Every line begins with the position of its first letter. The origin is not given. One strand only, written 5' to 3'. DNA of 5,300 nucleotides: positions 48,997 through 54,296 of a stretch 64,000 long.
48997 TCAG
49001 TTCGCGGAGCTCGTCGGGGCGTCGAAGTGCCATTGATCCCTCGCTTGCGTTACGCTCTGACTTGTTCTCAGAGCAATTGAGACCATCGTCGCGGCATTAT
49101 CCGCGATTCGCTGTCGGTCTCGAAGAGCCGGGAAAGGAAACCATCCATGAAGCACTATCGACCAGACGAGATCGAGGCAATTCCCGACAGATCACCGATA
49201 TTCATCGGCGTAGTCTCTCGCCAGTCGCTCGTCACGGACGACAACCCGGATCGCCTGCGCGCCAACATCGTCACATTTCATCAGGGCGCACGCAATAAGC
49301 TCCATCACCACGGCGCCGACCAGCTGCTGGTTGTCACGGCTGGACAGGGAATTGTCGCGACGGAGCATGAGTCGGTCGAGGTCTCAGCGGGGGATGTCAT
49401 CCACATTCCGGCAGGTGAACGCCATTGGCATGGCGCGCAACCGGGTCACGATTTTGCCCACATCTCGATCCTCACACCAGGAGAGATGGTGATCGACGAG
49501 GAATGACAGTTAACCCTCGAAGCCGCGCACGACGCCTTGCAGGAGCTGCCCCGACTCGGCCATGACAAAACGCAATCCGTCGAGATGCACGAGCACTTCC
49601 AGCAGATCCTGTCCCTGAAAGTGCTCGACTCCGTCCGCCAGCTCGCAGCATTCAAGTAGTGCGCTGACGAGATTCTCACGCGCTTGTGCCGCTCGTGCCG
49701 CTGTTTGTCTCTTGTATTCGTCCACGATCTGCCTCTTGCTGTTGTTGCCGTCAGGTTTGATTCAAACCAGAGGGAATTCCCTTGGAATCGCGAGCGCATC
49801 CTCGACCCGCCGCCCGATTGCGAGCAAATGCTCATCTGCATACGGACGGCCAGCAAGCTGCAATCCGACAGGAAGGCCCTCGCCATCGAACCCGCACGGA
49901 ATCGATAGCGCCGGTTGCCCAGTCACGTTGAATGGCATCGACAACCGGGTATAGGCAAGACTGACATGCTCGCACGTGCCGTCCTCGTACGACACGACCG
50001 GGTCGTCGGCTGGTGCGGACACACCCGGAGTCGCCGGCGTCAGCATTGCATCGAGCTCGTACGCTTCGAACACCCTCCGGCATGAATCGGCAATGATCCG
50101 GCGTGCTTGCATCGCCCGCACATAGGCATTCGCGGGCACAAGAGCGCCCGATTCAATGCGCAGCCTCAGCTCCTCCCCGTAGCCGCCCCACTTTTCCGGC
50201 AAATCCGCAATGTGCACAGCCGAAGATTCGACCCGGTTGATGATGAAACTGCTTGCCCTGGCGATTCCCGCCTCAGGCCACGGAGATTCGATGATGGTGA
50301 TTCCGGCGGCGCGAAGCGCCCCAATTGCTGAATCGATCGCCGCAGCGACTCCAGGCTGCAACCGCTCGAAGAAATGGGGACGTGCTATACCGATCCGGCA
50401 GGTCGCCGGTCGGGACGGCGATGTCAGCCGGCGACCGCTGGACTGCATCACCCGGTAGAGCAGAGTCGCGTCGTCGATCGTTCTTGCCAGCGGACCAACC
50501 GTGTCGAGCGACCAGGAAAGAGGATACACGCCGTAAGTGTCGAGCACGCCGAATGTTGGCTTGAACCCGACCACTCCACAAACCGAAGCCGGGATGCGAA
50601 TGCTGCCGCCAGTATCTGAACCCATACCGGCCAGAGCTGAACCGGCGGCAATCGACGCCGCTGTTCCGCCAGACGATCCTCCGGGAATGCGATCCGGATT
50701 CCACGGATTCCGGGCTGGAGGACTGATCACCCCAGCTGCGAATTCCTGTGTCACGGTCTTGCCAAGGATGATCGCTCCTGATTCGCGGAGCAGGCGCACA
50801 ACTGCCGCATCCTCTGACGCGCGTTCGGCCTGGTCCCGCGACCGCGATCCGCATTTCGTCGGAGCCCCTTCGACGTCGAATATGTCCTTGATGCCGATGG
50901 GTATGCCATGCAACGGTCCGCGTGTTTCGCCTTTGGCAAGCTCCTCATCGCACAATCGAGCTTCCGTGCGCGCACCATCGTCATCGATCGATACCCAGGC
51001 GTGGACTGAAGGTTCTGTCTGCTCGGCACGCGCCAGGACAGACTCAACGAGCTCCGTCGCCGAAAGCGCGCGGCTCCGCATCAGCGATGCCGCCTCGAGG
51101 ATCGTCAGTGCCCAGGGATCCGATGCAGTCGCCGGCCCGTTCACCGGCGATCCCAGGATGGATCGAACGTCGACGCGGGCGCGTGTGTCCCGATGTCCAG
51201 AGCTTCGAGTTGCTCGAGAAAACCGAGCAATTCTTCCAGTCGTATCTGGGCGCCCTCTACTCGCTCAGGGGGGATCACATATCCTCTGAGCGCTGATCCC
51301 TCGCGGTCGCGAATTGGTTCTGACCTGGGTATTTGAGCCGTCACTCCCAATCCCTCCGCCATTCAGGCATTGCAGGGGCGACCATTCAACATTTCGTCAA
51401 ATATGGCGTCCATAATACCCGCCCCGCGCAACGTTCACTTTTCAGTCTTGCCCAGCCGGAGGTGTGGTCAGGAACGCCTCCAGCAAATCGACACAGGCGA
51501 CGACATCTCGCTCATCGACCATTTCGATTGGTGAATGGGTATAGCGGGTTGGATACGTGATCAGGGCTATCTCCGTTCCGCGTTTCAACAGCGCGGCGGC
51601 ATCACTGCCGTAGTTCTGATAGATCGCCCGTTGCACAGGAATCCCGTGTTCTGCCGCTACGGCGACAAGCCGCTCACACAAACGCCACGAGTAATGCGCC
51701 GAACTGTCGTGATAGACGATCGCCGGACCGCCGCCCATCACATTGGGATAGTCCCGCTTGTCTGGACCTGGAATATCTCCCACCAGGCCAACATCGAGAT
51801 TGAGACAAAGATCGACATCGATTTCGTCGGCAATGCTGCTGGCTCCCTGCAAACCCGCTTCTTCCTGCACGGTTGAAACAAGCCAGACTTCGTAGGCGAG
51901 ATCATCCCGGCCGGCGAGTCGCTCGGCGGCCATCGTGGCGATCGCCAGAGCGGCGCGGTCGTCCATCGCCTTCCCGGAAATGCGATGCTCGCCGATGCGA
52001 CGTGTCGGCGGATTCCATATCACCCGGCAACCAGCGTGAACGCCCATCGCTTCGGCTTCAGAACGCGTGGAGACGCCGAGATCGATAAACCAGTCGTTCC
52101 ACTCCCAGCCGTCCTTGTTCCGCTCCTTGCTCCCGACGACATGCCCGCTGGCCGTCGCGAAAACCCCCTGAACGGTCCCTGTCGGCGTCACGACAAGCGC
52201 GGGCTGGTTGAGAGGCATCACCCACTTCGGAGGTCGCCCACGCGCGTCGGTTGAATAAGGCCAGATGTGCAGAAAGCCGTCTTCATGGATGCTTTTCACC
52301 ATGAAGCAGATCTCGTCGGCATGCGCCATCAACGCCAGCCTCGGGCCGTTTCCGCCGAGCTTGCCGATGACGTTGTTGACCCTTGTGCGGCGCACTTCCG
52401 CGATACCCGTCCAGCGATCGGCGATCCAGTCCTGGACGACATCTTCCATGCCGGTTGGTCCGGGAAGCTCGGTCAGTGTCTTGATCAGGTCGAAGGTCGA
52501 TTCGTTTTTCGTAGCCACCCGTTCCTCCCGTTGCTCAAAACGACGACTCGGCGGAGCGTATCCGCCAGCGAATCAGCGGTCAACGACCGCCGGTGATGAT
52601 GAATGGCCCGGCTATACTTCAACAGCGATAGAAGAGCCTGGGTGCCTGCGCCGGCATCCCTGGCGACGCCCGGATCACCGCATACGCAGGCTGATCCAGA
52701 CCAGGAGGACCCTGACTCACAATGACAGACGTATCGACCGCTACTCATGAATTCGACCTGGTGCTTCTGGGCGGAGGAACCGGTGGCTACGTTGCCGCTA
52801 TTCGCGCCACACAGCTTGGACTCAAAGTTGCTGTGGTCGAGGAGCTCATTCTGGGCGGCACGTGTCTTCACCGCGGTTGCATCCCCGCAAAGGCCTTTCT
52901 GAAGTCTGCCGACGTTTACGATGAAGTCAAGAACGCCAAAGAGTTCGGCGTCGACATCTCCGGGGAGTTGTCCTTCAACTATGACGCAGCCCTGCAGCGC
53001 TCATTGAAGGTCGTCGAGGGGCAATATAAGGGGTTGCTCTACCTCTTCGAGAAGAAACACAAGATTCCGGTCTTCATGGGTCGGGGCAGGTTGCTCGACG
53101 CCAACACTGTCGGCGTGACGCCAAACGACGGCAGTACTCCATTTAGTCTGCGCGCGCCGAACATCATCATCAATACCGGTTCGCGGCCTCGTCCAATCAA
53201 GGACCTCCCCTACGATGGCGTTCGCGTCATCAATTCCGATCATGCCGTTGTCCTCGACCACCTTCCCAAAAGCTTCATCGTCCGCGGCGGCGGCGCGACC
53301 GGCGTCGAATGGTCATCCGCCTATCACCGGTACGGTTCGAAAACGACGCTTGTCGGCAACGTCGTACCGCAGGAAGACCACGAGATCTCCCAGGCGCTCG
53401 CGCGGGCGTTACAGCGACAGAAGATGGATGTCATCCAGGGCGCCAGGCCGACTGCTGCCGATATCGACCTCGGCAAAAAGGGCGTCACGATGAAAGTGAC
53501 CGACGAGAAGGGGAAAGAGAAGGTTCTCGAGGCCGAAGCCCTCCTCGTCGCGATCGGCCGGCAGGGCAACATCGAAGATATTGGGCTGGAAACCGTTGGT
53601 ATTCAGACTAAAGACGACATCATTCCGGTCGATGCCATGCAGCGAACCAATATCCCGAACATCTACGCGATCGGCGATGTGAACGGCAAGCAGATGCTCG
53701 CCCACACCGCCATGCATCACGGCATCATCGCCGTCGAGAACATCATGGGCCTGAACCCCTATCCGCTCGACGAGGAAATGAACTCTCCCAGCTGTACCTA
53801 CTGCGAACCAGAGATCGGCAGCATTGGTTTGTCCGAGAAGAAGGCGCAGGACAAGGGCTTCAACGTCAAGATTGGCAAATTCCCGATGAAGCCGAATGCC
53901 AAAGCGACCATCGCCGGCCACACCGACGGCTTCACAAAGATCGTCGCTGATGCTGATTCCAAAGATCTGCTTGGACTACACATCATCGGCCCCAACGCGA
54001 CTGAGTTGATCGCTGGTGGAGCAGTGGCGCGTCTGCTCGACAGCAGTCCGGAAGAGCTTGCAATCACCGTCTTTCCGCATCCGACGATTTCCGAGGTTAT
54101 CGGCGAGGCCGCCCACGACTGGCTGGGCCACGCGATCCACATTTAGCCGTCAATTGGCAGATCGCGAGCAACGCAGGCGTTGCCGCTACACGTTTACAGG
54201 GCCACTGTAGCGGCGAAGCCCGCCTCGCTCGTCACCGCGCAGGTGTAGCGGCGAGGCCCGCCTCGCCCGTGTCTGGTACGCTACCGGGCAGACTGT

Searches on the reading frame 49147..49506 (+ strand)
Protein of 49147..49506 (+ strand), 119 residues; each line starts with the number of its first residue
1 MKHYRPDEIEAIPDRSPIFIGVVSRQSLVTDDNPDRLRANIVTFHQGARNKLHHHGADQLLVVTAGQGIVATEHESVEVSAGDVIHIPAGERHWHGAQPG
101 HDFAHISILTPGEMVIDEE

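Call 50: search_protein_families(library=pfam, proteins=[window:49147-49506:+], max_evalue=0.00001)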
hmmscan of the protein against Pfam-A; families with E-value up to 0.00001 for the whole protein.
window:49147-49506:+ (119 aa): 3 families
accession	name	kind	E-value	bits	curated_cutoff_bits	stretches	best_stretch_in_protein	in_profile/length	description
PF07883.17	Cupin_2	-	2.5e-10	40.3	27.2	1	41-96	2-57/70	Cupin domain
PF02311.25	AraC_binding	-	3.1e-07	30.7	21.1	1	51-115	17-81/135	AraC-like ligand binding domain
PF00190.28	Cupin_1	-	2e-06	27.9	22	1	38-98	34-102/151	Cupin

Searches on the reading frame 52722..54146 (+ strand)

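Call 50: search_protein_families(library=pfam, proteins=[window:52722-54146:+], max_evalue=0.00001)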
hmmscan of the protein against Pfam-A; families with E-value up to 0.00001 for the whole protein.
window:52722-54146:+ (474 aa): 6 families
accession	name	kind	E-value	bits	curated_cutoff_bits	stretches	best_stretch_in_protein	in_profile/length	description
PF07992.20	Pyr_redox_2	-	2.5e-53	181.9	26.1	1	11-334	1-291/291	Pyridine nucleotide-disulphide oxidoreductase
PF02852.28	Pyr_redox_dim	-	7.3e-33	113.5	25.3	1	356-464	2-110/110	Pyridine nucleotide-disulphide oxidoreductase, dimerisation domain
PF00070.33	Pyr_redox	-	1.7e-11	44.9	22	1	186-258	3-80/82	Pyridine nucleotide-disulphide oxidoreductase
PF01134.28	GIDA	-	9e-08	32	22.1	0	12-72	1-59/391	Glucose inhibited division protein A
PF13738.12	Pyr_redox_3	-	2.4e-06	27.5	30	0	143-318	123-305/305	Pyridine nucleotide-disulphide oxidoreductase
PF12831.13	FAD_oxidored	-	3.5e-06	27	27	0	12-50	1-40/416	FAD dependent oxidoreductase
